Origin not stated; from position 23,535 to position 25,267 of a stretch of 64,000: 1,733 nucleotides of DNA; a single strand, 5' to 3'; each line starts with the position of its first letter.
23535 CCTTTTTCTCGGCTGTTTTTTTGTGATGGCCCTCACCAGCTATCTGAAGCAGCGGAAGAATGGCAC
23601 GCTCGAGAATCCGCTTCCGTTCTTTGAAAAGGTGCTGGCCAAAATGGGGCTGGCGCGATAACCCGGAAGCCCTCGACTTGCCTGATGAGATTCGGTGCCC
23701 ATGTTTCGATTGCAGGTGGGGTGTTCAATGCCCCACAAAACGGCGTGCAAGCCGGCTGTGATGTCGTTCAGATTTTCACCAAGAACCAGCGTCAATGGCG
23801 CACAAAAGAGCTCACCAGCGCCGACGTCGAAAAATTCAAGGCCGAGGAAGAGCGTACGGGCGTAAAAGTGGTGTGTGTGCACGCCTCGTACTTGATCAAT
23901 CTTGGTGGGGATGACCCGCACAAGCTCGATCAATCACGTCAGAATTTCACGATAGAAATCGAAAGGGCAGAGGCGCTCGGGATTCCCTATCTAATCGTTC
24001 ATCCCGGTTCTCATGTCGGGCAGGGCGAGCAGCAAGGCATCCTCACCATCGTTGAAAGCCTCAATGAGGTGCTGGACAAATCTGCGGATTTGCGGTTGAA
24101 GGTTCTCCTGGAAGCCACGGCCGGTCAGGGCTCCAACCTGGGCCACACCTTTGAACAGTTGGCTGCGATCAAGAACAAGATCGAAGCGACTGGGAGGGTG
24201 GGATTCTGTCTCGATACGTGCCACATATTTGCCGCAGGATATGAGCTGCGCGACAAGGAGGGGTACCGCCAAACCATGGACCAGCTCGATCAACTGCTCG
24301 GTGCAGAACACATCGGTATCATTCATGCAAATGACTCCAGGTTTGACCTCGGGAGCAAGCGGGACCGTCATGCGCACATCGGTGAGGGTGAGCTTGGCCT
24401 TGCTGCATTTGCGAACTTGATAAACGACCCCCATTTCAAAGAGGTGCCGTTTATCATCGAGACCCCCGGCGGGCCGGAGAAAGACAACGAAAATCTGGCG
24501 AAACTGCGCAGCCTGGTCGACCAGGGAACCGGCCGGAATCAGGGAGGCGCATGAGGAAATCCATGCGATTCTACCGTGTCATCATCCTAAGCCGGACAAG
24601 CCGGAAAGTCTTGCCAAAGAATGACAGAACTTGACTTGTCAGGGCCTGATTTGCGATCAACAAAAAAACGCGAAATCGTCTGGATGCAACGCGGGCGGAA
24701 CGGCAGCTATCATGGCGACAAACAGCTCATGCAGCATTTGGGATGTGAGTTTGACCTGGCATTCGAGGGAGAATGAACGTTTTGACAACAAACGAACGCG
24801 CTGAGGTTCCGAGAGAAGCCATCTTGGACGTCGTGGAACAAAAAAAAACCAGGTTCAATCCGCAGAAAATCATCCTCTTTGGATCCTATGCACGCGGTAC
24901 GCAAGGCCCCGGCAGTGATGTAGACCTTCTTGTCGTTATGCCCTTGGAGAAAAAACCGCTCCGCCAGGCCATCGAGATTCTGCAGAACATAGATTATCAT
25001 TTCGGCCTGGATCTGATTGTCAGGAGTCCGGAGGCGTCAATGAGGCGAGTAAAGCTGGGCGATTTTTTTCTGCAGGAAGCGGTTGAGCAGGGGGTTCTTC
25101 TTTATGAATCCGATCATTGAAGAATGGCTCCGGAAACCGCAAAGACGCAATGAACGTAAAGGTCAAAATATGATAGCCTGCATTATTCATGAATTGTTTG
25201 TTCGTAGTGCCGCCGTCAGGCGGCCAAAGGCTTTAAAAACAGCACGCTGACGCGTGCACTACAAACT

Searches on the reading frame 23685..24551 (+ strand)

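Call 53: search_protein_families(library=pfam, proteins=[window:23685-24551:+], max_evalue=0.00001)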
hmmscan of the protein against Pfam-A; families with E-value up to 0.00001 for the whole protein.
window:23685-24551:+ (289 aa): 1 family
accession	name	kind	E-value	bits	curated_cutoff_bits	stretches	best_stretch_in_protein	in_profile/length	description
PF01261.30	AP_endonuc_2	-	3.8e-58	197.6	31.1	1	21-274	5-246/249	Xylose isomerase-like TIM barrel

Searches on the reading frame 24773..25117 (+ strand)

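Call 12: search_protein_families(library=pfam, proteins=[window:24773-25117:+], max_evalue=0.00001)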
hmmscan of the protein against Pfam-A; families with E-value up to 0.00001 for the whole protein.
window:24773-25117:+ (115 aa): 2 families
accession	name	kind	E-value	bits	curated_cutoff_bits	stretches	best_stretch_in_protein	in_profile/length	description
PF01909.29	NTP_transf_2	-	3.8e-14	53.3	21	1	21-97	8-80/93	Nucleotidyltransferase domain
PF18765.7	Polbeta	-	6.8e-11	42.6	26.9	1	25-114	8-91/93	Polymerase beta, Nucleotidyltransferase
